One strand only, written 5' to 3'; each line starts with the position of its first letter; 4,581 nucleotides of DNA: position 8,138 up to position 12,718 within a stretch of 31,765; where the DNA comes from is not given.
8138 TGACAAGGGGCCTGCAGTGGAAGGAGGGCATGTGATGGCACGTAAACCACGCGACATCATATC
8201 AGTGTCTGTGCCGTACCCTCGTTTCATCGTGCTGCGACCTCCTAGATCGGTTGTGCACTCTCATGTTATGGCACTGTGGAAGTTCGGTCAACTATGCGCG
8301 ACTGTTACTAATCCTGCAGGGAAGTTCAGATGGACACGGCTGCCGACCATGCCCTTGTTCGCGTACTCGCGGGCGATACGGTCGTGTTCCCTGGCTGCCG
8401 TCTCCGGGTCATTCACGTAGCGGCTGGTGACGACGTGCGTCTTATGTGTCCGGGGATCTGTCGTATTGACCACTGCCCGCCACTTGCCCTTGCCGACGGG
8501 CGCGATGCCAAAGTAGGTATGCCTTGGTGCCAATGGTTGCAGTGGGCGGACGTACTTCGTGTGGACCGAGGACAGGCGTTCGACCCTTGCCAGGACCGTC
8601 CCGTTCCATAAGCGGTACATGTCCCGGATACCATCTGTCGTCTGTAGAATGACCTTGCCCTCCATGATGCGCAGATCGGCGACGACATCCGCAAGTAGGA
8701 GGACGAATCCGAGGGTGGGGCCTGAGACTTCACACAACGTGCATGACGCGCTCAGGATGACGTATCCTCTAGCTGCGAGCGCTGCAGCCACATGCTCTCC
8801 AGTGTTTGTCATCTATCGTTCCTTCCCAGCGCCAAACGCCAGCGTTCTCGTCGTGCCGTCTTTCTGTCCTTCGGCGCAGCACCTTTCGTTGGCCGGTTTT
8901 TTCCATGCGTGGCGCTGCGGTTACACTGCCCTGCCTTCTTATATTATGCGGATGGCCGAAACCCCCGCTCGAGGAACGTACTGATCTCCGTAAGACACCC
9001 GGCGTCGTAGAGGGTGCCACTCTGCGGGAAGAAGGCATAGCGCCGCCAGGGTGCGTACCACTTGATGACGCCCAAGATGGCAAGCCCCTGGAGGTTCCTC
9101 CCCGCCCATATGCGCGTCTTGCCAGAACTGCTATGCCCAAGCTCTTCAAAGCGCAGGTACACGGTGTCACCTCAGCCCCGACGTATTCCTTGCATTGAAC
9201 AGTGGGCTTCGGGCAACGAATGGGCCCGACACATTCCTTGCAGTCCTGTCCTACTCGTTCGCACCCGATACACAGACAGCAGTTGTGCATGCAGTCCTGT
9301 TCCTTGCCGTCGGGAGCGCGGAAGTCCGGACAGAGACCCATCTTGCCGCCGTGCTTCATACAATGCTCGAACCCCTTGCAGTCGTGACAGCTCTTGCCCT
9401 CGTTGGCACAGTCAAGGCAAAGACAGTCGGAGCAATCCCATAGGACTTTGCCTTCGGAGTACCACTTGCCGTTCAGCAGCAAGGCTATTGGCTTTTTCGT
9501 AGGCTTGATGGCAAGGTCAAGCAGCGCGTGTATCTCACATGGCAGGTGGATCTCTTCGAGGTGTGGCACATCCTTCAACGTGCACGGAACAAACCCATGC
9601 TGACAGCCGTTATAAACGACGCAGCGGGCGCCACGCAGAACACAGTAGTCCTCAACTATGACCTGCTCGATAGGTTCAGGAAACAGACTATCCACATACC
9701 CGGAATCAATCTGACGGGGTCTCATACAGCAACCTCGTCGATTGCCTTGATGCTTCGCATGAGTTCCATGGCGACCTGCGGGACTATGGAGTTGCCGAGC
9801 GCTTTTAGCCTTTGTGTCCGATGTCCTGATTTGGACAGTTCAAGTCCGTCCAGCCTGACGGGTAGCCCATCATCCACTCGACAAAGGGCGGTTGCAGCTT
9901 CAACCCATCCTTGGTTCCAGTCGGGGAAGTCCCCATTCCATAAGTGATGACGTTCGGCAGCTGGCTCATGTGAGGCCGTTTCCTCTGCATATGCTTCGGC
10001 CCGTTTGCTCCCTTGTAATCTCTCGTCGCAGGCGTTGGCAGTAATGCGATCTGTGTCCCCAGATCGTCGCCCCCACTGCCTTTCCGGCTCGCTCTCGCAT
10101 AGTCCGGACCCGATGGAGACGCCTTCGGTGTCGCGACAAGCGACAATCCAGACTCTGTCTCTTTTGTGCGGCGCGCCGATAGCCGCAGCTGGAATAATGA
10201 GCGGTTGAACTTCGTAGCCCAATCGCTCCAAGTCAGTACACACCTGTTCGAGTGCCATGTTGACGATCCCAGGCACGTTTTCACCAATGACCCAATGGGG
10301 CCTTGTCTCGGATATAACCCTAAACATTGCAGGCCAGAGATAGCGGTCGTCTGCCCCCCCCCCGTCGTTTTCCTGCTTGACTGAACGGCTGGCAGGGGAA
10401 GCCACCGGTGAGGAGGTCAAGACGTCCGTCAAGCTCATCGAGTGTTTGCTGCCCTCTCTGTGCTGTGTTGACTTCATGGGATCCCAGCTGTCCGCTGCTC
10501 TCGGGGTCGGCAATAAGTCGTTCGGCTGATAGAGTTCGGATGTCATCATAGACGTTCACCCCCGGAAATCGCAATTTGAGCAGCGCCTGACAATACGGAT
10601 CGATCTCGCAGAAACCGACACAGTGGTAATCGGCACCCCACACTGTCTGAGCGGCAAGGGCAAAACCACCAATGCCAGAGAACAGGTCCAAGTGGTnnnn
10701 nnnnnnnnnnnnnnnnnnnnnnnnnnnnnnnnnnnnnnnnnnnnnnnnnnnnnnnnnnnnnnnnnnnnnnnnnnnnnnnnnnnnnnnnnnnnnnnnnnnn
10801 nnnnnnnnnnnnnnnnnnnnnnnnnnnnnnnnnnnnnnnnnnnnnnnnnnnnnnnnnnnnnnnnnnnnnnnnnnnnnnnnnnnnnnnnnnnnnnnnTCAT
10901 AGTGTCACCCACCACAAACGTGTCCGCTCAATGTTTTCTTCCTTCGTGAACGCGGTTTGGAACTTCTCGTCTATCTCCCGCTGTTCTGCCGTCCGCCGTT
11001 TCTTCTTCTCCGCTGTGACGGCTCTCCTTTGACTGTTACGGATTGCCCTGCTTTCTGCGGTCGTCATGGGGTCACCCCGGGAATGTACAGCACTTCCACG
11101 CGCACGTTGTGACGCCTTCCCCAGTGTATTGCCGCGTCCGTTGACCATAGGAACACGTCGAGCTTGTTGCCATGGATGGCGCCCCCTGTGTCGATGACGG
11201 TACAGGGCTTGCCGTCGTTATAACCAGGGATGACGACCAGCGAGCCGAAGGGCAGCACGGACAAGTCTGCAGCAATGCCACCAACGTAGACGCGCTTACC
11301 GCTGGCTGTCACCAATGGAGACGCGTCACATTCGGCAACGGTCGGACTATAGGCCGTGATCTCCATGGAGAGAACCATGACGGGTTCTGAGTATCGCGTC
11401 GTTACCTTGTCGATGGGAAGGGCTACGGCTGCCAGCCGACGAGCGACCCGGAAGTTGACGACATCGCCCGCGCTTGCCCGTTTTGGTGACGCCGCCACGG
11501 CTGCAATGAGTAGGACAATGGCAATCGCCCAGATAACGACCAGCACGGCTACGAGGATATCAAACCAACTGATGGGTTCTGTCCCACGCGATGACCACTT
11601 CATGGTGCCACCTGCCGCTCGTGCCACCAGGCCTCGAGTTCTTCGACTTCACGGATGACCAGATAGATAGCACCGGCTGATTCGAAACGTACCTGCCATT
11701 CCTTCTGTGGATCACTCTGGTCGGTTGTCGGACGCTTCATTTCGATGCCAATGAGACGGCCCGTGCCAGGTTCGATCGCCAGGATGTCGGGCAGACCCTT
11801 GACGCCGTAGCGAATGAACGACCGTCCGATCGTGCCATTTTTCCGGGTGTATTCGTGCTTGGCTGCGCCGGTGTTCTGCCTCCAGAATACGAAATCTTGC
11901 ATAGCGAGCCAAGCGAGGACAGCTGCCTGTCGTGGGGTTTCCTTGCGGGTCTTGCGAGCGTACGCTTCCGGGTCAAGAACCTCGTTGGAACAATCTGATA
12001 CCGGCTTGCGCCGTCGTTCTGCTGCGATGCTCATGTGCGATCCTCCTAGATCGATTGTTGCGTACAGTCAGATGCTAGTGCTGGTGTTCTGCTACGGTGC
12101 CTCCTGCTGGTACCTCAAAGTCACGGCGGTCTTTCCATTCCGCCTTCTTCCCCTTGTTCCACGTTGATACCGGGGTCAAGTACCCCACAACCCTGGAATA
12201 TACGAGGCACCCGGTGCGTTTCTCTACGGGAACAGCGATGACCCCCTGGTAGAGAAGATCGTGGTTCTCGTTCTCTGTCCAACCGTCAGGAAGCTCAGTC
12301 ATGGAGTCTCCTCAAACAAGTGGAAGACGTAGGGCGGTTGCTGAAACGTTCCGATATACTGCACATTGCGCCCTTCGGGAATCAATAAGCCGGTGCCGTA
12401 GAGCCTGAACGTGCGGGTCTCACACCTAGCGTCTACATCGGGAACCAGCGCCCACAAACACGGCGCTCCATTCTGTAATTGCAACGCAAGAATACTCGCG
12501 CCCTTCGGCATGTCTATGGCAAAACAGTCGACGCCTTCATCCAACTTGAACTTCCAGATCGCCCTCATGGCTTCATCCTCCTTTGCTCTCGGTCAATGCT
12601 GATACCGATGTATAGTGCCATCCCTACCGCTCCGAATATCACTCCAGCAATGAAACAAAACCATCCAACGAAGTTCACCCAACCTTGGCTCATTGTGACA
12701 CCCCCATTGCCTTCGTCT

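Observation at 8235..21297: A 21-nt start-associated element (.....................) precedes the first gene of five modules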

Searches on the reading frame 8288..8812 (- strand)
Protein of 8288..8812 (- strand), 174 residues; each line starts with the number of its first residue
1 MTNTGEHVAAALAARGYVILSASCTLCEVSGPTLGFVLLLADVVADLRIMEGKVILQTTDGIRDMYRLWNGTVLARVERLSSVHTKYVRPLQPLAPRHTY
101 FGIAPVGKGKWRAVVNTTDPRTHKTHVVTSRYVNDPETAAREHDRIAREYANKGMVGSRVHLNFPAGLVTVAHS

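Call 8: search_protein_families(library=pfam, proteins=[window:8288-8812:-], max_evalue=0.01)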
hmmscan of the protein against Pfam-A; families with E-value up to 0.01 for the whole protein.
window:8288-8812:- (174 aa): 0 families

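Call 37: search_protein_families(library=phrogs, proteins=[window:8288-8812:-], max_evalue=0.01)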
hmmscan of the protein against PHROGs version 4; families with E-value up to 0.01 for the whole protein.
window:8288-8812:- (174 aa): 0 families

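Call 55: search_protein_families(library=pfam, proteins=[window:8288-8812:-], max_evalue=5)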
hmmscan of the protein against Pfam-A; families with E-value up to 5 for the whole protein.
window:8288-8812:- (174 aa): 1 family
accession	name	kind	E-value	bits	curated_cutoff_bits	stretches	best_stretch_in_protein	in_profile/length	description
PF02513.24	Spin-Ssty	-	0.15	12.3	25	1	63-84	13-34/50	Spin/Ssty Family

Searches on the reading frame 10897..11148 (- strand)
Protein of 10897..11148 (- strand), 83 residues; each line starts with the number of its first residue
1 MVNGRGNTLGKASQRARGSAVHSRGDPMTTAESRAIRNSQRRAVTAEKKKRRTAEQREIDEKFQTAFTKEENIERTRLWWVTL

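Call 55: search_protein_families(library=pfam, proteins=[window:10897-11148:-], max_evalue=5)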
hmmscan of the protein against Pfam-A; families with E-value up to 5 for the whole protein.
window:10897-11148:- (83 aa): 1 family
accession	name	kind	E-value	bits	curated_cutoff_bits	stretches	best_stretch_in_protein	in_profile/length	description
PF14613.12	HAM1_C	-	0.062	13.8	27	1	33-73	79-118/162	HAM1-like, C-terminal domain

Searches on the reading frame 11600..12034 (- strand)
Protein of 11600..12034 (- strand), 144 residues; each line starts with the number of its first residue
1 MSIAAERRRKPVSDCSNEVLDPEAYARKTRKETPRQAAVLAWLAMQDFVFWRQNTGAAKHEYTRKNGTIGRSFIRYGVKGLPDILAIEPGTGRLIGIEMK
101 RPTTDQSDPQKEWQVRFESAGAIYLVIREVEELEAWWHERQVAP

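Call 8: search_protein_families(library=pfam, proteins=[window:11600-12034:-], max_evalue=0.01)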
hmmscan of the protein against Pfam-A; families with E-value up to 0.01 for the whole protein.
window:11600-12034:- (144 aa): 1 family
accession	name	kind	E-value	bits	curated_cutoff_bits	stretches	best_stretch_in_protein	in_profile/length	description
PF08774.17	VRR_NUC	-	0.0007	20.1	23.8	1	46-126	22-111/116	VRR-NUC domain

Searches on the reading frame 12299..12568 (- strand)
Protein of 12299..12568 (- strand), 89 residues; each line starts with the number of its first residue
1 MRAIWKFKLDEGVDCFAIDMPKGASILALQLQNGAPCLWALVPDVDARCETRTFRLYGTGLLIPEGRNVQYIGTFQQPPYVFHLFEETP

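Call 55: search_protein_families(library=pfam, proteins=[window:12299-12568:-], max_evalue=5)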
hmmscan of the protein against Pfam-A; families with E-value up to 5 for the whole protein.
window:12299-12568:- (89 aa): 1 family
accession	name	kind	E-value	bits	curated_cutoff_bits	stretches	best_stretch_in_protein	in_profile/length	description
PF24043.1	DUF7352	-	8.6e-21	74.4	27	1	1-88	1-90/97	Domain of unknown function (DUF7352)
